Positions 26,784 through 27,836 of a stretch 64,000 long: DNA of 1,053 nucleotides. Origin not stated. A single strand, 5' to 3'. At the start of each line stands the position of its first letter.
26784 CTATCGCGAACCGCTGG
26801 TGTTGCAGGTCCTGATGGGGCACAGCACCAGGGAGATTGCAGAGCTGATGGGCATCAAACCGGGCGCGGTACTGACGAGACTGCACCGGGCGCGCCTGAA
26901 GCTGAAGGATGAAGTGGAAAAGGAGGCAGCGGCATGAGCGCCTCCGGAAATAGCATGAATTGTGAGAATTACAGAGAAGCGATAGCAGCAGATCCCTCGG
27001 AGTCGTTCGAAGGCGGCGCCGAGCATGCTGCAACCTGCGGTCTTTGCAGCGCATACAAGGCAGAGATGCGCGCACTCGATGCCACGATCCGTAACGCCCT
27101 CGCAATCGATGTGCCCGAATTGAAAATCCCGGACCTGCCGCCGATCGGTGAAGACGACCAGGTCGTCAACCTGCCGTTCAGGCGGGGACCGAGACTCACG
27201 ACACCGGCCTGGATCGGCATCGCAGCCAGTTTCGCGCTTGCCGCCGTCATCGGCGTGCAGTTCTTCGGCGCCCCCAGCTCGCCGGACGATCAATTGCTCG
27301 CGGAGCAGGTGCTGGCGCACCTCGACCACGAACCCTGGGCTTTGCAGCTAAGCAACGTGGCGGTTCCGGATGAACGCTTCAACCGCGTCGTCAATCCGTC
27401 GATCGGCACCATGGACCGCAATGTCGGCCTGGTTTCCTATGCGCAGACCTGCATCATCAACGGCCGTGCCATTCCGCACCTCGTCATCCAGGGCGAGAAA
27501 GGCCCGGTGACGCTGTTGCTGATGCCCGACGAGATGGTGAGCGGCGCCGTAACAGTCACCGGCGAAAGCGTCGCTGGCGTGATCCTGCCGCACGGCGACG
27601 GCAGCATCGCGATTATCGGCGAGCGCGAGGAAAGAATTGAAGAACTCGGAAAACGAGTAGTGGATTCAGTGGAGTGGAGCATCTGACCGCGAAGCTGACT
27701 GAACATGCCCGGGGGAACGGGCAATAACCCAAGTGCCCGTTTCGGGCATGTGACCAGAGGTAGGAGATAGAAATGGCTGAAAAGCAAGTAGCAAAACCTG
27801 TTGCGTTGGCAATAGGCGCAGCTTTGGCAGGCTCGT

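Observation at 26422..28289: ECF sigma / DUF3379 anti-sigma / secreted 10x EG[S/K]CG repeat protein: an HvfA-like RiPP metallophore precursor without adjacent maturases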

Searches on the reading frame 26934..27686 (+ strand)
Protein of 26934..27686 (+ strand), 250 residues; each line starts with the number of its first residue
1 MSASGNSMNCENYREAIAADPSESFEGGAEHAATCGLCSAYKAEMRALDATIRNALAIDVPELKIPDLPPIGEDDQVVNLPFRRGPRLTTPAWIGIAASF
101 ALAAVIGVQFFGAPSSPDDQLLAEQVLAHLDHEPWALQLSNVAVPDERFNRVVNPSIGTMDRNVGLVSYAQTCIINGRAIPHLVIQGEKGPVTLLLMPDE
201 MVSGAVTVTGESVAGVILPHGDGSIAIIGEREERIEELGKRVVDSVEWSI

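Call 3: search_protein_families(library=ncbifam, proteins=[window:26934-27686:+], max_evalue=1)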
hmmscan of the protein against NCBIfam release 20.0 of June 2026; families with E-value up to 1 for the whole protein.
window:26934-27686:+ (250 aa): 0 families

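Call 4: search_protein_families(library=pfam, proteins=[window:26934-27686:+], max_evalue=1)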
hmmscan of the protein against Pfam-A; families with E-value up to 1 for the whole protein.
window:26934-27686:+ (250 aa): 2 families
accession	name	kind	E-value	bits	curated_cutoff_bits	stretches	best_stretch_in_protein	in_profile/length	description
PF11859.13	DUF3379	-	8e-29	101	33.2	1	8-243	1-229/232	Protein of unknown function (DUF3379)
PF24890.1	ALN_composite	-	0.31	11.5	27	1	196-217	14-35/55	Allantoinase, composite domain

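Call 14: find_encoding_contigs(protein=window:26934-27686:+, flank=10000, max_places=10)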
Protein window:26934-27686:+ (250 aa): 4 contigs read that carry it; 4 places shown.
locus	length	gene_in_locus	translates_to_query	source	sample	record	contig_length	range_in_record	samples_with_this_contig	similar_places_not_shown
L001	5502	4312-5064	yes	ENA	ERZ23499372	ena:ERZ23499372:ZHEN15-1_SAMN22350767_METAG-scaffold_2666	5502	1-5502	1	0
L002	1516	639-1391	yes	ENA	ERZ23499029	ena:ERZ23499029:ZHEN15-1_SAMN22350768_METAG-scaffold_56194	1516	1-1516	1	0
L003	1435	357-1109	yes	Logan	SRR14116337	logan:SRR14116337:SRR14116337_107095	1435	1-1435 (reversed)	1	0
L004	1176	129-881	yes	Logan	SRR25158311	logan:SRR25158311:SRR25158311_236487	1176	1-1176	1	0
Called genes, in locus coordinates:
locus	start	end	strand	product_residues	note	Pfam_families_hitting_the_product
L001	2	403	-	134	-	?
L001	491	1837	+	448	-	PF07992:Pyr_redox_2, PF12831:FAD_oxidored (weak), PF13738:Pyr_redox_3, PF00070:Pyr_redox, PF02852:Pyr_redox_dim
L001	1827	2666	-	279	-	PF08501:Shikimate_dh_N, PF01488:Shikimate_DH, PF18317:SDH_C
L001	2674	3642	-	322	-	PF00490:ALAD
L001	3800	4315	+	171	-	PF04542:Sigma70_r2, PF08281:Sigma70_r4_2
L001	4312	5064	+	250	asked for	PF11859:DUF3379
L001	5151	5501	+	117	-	?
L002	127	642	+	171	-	PF04542:Sigma70_r2, PF08281:Sigma70_r4_2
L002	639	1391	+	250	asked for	PF11859:DUF3379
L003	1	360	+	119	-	?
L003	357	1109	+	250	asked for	PF11859:DUF3379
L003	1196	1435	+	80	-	?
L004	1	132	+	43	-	?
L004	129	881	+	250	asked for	PF11859:DUF3379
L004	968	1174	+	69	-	?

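Call 43: find_homologous_proteins(query=window:26934-27686:+, max_evalue=0.001)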
Query window:26934-27686:+ (250 aa): 1514 proteins with E <= 0.001 among 4256 candidates; the best 120 are listed.
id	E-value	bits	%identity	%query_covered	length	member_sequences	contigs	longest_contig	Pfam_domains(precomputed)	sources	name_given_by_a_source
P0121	1.5e-161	553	100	100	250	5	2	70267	PF11859.14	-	-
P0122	4.8e-139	480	86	100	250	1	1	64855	PF11859.14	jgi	jgi:hypothetical protein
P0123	7.3e-139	479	88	97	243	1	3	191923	PF11859.14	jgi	jgi:hypothetical protein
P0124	7.4e-137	472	86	100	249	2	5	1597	PF11859.14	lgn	-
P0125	7.6e-137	472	86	100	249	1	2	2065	PF11859.14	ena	-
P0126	7.8e-133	459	83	100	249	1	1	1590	PF11859.14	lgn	-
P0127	1.2e-131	455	83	100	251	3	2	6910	PF11859.14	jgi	jgi:hypothetical protein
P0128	9.6e-130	449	82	100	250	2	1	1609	PF11859.14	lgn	-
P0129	4.0e-127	441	81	100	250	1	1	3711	PF11859.14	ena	-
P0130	2.0e-126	438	79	100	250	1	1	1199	PF11859.14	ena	-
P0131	2.3e-126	438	80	100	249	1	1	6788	PF11859.14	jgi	jgi:hypothetical protein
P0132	4.1e-125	434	80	100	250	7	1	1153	PF11859.14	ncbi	-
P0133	3.2e-124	431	78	100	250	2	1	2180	PF11859.14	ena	-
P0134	3.9e-124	431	79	100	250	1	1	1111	PF11859.14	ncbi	-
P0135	1.8e-123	429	78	100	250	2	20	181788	PF11859.14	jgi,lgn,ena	jgi:hypothetical protein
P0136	2.5e-123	428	77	100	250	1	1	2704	PF11859.14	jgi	jgi:hypothetical protein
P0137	2.1e-122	425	78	100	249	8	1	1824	PF11859.14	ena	-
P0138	2.3e-122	425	77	100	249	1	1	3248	PF11859.14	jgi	jgi:hypothetical protein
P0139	3.9e-122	424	78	100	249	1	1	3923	PF11859.14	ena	-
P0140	8.8e-122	423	77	100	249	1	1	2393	PF11859.14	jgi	jgi:hypothetical protein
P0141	1.6e-121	422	76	100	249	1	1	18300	PF11859.14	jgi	jgi:hypothetical protein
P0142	1.9e-121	422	78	100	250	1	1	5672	PF11859.14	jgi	-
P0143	2.8e-121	421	76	100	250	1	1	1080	PF11859.14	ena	-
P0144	3.0e-121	421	78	100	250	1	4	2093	PF11859.14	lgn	-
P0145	4.4e-121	421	78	100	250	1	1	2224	PF11859.14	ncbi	-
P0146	4.7e-121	421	77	100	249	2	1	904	PF11859.14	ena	-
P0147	6.7e-121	420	76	100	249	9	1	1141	PF11859.14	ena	-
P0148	1.4e-120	419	78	100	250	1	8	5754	PF11859.14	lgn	-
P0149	1.6e-120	419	78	100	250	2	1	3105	PF11859.14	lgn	-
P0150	2.1e-120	419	76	100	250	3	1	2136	PF11859.14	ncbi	-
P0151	3.3e-120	418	78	100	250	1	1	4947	PF11859.14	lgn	-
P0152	3.8e-120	418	78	100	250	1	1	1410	PF11859.14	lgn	-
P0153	3.9e-120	418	78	100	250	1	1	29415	PF11859.14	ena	-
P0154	7.1e-120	417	76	100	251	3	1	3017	PF11859.14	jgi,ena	-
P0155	8.2e-120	417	77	100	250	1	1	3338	PF11859.14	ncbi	-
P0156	8.7e-120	417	78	100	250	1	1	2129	PF11859.14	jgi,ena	-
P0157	9.4e-120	416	77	100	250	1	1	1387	PF11859.14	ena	-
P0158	1.3e-119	416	78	100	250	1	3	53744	PF11859.14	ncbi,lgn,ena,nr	ncbi:MAG: DUF3379 family protein [Proteobacteria bacterium]|nr:DUF3379 family protein [Pseudomonadot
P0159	1.8e-119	416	78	100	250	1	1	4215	PF11859.14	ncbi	-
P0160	2.5e-119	415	77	100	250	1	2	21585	PF11859.14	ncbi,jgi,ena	-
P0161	2.8e-119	415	77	100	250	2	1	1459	PF11859.14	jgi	-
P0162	3.7e-119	414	77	100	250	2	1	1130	PF11859.14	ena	-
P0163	6.4e-119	414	78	100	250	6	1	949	PF11859.14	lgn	-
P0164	7.9e-119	413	75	100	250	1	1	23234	PF11859.14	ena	-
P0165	1.1e-118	413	79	97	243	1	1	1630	PF11859.14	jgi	jgi:hypothetical protein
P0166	2.0e-118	412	77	100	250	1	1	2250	PF11859.14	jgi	-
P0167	2.1e-118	412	76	100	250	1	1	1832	PF11859.14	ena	-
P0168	3.5e-118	411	76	100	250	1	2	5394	PF11859.14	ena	-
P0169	5.0e-118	411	75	100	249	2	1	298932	PF11859.14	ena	-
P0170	6.2e-118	410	75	100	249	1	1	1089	PF11859.14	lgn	-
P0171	7.5e-118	410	79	97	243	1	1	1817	PF11859.14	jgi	jgi:hypothetical protein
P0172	7.7e-118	410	77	100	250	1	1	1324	PF11859.14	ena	-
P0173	9.6e-118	410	79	97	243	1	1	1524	PF11859.14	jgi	jgi:hypothetical protein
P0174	1.4e-117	409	76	100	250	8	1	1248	PF11859.14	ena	-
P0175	1.6e-117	409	75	100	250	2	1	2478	PF11859.14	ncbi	-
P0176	1.0e-116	406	75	100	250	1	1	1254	PF11859.14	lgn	-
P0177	2.3e-116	405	76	100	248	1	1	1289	PF11859.14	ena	-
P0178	4.2e-116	404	75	100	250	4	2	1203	PF11859.14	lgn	-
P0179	4.4e-116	404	75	100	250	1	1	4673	PF11859.14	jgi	jgi:hypothetical protein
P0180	9.5e-116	403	73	100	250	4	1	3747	PF11859.14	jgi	-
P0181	1.0e-115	403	73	100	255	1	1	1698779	PF11859.14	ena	-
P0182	1.1e-115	403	74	100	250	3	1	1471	PF11859.14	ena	-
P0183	1.5e-115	403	74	100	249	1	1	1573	PF11859.14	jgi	jgi:hypothetical protein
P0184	5.4e-115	401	75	100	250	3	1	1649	PF11859.14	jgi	-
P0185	6.4e-115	401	75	97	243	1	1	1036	PF11859.14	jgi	-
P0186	8.8e-115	400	73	100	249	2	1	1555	PF11859.14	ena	-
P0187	1.3e-114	400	73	100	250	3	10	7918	PF11859.14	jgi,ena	jgi:hypothetical protein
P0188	1.5e-114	399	73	100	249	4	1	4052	PF11859.14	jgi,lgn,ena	-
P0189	1.8e-114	399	74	97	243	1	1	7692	PF11859.14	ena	-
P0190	3.3e-114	398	74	100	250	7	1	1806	PF11859.14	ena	-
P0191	4.9e-114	398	73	100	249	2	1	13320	PF11859.14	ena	-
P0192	5.8e-114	397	71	100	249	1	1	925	PF11859.14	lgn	-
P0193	6.1e-114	397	74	100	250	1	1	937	PF11859.14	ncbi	-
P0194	7.3e-114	397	73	100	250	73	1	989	PF11859.14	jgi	jgi:hypothetical protein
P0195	7.5e-114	397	73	100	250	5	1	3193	PF11859.14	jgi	-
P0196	1.4e-113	396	73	100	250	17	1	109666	PF11859.14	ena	-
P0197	1.7e-113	396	72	100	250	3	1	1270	PF11859.14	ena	-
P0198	1.8e-113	396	73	100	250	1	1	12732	PF11859.14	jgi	-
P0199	3.8e-113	395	72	100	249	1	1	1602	PF11859.14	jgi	jgi:hypothetical protein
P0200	4.4e-113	395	73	100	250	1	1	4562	PF11859.14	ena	-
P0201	6.0e-113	394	73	100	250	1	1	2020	PF11859.14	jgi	-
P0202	6.2e-113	394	73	100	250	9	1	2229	PF11859.14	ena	-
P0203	6.9e-113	394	72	100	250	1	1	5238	PF11859.14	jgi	-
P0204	7.5e-113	394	72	100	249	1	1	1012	PF11859.14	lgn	-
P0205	3.7e-112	392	72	97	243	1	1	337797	PF11859.14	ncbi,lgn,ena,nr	ncbi:MAG: DUF3379 family protein [Woeseiaceae bacterium]|nr:DUF3379 family protein [Woeseiaceae bact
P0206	1.5e-111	390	71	100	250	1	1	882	PF11859.14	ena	-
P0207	2.7e-111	389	73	100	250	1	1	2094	PF11859.14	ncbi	-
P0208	3.0e-111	389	73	100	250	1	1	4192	PF11859.14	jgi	-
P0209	4.6e-111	388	71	100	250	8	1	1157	PF11859.14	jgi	-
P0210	6.0e-111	388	71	100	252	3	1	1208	PF11859.14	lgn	-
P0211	6.4e-111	388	71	100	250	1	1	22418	PF11859.14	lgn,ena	-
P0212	9.7e-111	387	73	97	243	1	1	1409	PF11859.14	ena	-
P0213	1.1e-110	387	73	100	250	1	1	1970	PF11859.14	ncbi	-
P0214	1.7e-110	386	71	100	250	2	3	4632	PF11859.14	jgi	-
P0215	2.0e-110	386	72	100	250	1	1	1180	PF11859.14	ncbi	-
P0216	2.1e-110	386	70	100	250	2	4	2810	PF11859.14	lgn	-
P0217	2.2e-110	386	74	97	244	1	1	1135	PF11859.14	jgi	jgi:hypothetical protein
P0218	2.4e-110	386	73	100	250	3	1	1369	PF11859.14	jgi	jgi:hypothetical protein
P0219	2.8e-110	385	71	100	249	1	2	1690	PF11859.14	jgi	jgi:hypothetical protein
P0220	3.2e-110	385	73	100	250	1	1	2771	PF11859.14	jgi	-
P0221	4.8e-110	385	71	100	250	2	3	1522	PF11859.14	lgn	-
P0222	5.2e-110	385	68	100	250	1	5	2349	PF11859.14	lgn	-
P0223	4.5e-109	381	68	100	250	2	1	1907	PF11859.14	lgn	-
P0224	1.2e-108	380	70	100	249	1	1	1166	PF11859.14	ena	-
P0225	2.8e-108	379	72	100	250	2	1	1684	PF11859.14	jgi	jgi:hypothetical protein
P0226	5.5e-108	378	69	100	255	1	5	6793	PF11859.14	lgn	-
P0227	1.2e-107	377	72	97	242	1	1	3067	PF11859.14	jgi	jgi:hypothetical protein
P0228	6.3e-107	374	71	97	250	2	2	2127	PF11859.14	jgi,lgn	jgi:hypothetical protein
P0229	2.1e-106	373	67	100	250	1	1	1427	PF11859.14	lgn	-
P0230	2.8e-106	372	68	100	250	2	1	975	PF11859.14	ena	-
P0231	2.1e-105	369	69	100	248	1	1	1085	PF11859.14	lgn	-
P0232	2.0e-104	366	68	100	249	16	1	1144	PF11859.14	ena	-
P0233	2.1e-104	366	70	97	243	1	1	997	PF11859.14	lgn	-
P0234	3.1e-104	366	69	100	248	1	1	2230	PF11859.14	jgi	-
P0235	3.2e-104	366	69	100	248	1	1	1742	PF11859.14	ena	-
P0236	3.5e-104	365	70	100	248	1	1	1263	PF11859.14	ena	-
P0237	2.1e-103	363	69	100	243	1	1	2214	PF11859.14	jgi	jgi:hypothetical protein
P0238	3.6e-103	362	68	100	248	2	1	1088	PF11859.14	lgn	-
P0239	1.1e-102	361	64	100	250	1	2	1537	PF11859.14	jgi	jgi:hypothetical protein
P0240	1.4e-102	360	66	100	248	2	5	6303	PF11859.14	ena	-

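Call 45: search_dna_similar(query=window:26934-27686:+, collection=plasmids, mode=protein, max_evalue=0.001, max_rows=25)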
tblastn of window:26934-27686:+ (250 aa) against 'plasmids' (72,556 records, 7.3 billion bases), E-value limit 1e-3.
Records with a match: 3; places in all: 3; records where one place covers at least 80% of the query: 3.
Best place of each record, by identity: <60% 3.
By first word of the organism name: Pseudoalteromonas 2; Aeromonas 1.
By predicted mobility (MOB-suite, as given by PLSDB): non-mobilizable 3.
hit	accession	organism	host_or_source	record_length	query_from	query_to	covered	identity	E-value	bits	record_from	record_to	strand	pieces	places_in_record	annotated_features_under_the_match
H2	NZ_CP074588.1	Pseudoalteromonas piscicida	mixed culture,water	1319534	8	248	96%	29.9%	5e-10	67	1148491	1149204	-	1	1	none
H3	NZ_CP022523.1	Pseudoalteromonas sp. NC201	pure culture,sea water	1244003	8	248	96%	29.9%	8e-10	66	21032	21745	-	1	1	none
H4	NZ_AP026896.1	Aeromonas caviae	Microbe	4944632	8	250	97%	25.0%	4e-8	61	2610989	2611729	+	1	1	none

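Call 46: get_annotated_region(hit=H2, flank=8000)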
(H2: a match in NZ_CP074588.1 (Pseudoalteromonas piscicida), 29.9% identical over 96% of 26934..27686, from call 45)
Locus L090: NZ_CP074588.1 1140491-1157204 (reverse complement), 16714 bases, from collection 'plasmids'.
description: Pseudoalteromonas piscicida strain 2515 plasmid unnamed, complete sequence
organism: Pseudoalteromonas piscicida (NCBI taxid 43662)
taxonomy: Bacteria; Pseudomonadota; Gammaproteobacteria; Alteromonadales; Pseudoalteromonadaceae; Pseudoalteromonas; Pseudoalteromonas piscicida
host: -; source: mixed culture,water; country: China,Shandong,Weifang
typing (MOB-suite, as given by PLSDB): non-mobilizable
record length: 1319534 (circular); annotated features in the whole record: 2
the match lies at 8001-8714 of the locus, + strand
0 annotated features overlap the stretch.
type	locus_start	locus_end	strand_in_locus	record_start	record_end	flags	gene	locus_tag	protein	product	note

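Call 47: get_annotated_region(hit=H4, flank=8000)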
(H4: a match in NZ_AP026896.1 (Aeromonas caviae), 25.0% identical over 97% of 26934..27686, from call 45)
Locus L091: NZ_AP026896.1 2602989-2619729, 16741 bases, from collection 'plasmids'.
description: Aeromonas caviae strain KAM479 plasmid pKAM479_3, complete sequence
organism: Aeromonas caviae (NCBI taxid 648)
taxonomy: Bacteria; Pseudomonadota; Gammaproteobacteria; Aeromonadales; Aeromonadaceae; Aeromonas; Aeromonas caviae
host: -; source: Microbe; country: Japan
typing (MOB-suite, as given by PLSDB): non-mobilizable
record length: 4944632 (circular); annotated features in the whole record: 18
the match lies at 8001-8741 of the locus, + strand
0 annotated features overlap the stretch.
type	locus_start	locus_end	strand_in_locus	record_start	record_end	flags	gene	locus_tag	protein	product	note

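Call 78: predict_structure(alignment_id=A2)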
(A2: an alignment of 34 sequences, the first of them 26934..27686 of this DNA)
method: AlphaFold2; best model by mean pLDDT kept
length: 250 residues; sequences in the alignment: 34
mean_pLDDT: 55.1   pTM: 0.41
mean pLDDT of the five models: 55.1, 51.0, 50.5, 46.3, 42.1
residues with pLDDT >= 90: 0; 70-90: 75; 50-70: 69; < 50: 106
segments of 3 or more residues with pLDDT < 50: 1-5, 56-70, 74-114, 132-170, 246-250
pLDDT, mean of each block of 10 residues (from residue 1): 51 75 73 78 74 52 41 41 33 34 29 55 68 39 35 34 41 62 61 72 73 72 74 62 48
secondary structure, 60 per line:
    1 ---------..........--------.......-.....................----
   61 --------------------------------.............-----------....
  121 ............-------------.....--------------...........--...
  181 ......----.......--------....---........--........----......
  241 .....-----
elements in order: H10-19 H28-34 H36-56 H93-105 H117-132 H146-150 E165-175 E178-186 E191-197 E206-209 E213-220 E223-230 H235-245

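Call 80: search_protein_families(library=pfam, max_evalue=1, proteins=[L090:8832-9710:+])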
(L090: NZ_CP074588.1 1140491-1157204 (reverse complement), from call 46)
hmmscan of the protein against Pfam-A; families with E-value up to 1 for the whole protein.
L090:8832-9710:+ (292 aa): 6 families
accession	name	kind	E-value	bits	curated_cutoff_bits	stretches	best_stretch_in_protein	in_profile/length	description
PF04280.21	Tim44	-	2.9e-14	53.8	29.6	1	169-288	10-146/147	Tim44-like domain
PF16118.10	DUF4834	-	0.0058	18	27.8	1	12-73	12-74/99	Domain of unknown function (DUF4834)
PF22819.2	TcaA_5th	-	0.012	16.4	23.6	1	185-250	11-78/115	TcaA protein NTF2-like domain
PF20990.2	DUF2207_C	-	0.028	14.6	33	1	21-125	77-184/247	Predicted membrane protein (DUF2207) C-terminal domain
PF07366.18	SnoaL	-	0.14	12.4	28.4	1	185-223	2-40/126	SnoaL-like polyketide cyclase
PF06237.18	SLC52_ribofla_tr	-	0.51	9.7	27.9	1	14-74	200-260/429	Solute carrier family 52, riboflavin transporter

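Call 93: search_protein_families(library=ncbifam, max_evalue=1e-10, proteins=[L090:7486-8001:+, L091:7418-8008:+])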
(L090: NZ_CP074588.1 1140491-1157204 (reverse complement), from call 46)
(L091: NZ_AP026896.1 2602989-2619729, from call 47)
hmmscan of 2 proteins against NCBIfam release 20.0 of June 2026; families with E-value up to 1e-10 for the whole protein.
L090:7486-8001:+ (171 aa): 52 families (the best 25 are shown)
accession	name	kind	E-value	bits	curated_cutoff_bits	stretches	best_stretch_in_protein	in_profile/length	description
NF009170.0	PRK12517.1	subfamily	7.8e-84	279.8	197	1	1-162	18-179/188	RNA polymerase sigma factor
NF009185.0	PRK12533.1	equivalog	4e-26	92.1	248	1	3-162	26-196/231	RNA polymerase sigma factor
TIGR02950.1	SigM_subfam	subfamily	1.3e-25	90.1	147.95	1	9-158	3-157/159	RNA polymerase sigma factor, SigM family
NF058625.1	sigma_PG0214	equivalog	2.3e-25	89.3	130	1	5-162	3-164/170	GFO_1088 family ECF-type sigma factor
NF007227.0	PRK09645.1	subfamily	4.6e-25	88.5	202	1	5-160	12-171/177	sigma-70 family RNA polymerase sigma factor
TIGR02985.1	Sig70_bacteroi1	subfamily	1.1e-23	84.2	126.4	1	7-159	2-162/162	RNA polymerase sigma-70 factor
NF008888.0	PRK11922.1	equivalog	2.9e-23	82.7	204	1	4-163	28-200/231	RNA polymerase sigma factor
TIGR02983.1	SigE-fam_strep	subfamily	8.8e-23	81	141.55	1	3-161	3-160/162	SigE family RNA polymerase sigma factor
NF009171.0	PRK12518.1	equivalog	9.6e-23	81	208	1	4-161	25-186/191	RNA polymerase sigma factor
NF007223.0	PRK09641.1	equivalog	2.8e-22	79.5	209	1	4-160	16-185/187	RNA polymerase sigma factor SigW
TIGR02937.1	sigma70-ECF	superfamily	3.5e-22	78.8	42.9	1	8-159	3-165/165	sigma-70 family RNA polymerase sigma factor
NF007229.0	PRK09647.1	equivalog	7.5e-22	77.7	265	1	7-162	45-205/220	RNA polymerase sigma factor SigE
NF006089.0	PRK08241.1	subfamily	3e-20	72.6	240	1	3-67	19-83/343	RNA polymerase subunit sigma-70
NF007226.0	PRK09644.1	equivalog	3.3e-20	72.8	199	1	9-161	4-159/166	RNA polymerase sigma factor SigM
NF053879.1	RNAPolSigSigVBac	equivalog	3.5e-20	72.3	190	1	9-162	7-158/160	RNA polymerase sigma factor SigV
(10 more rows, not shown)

L091:7418-8008:+ (196 aa): 48 families (the best 25 are shown)
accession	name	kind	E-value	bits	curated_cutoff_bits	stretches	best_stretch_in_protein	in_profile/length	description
NF009170.0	PRK12517.1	subfamily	7.8e-94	312.4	197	1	13-196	5-188/188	RNA polymerase sigma factor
NF058625.1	sigma_PG0214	equivalog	3e-28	98.6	130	1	29-190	2-167/170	GFO_1088 family ECF-type sigma factor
TIGR02950.1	SigM_subfam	subfamily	1.9e-24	86.3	147.95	1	37-184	6-158/159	RNA polymerase sigma factor, SigM family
TIGR02983.1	SigE-fam_strep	subfamily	3.9e-24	85.4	141.55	1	28-186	3-160/162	SigE family RNA polymerase sigma factor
TIGR02937.1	sigma70-ECF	superfamily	4.4e-22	78.5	42.9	1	33-184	3-165/165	sigma-70 family RNA polymerase sigma factor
TIGR02985.1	Sig70_bacteroi1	subfamily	1.5e-21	77.3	126.4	1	32-183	2-161/162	RNA polymerase sigma-70 factor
NF008888.0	PRK11922.1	equivalog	2.5e-21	76.4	204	1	27-186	26-198/231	RNA polymerase sigma factor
NF009185.0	PRK12533.1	equivalog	8.6e-21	74.6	248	1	25-190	23-199/231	RNA polymerase sigma factor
NF009164.0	PRK12511.1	equivalog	4.4e-20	72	185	1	36-190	10-165/182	RNA polymerase sigma factor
NF007227.0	PRK09645.1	subfamily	6.7e-20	71.7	202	1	32-186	14-172/177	sigma-70 family RNA polymerase sigma factor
TIGR02959.1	SigZ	equivalog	1.4e-19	70.6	168.65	1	53-189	17-153/170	RNA polymerase sigma factor SigZ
NF007223.0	PRK09641.1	equivalog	1.6e-19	70.5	209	1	29-185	16-185/187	RNA polymerase sigma factor SigW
NF009198.0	PRK12546.1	equivalog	1.8e-19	70.2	270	1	35-189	12-166/188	RNA polymerase sigma factor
NF006930.0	PRK09415.1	subfamily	2.8e-18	66.4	198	1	25-186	10-177/179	RNA polymerase factor sigma C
NF009168.0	PRK12515.1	subfamily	2.9e-18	66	236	1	35-191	26-186/189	RNA polymerase sigma factor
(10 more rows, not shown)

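Call 100: search_solved_structures(query=A2, max_evalue=1)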
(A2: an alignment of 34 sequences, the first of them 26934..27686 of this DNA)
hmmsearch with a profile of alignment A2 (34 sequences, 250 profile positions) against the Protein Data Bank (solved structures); distinct sequences matched with E-value up to 1: 1.
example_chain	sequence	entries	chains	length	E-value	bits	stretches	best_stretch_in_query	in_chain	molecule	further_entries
1t0i_A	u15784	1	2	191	0.82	12.3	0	33-111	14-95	YLR011wp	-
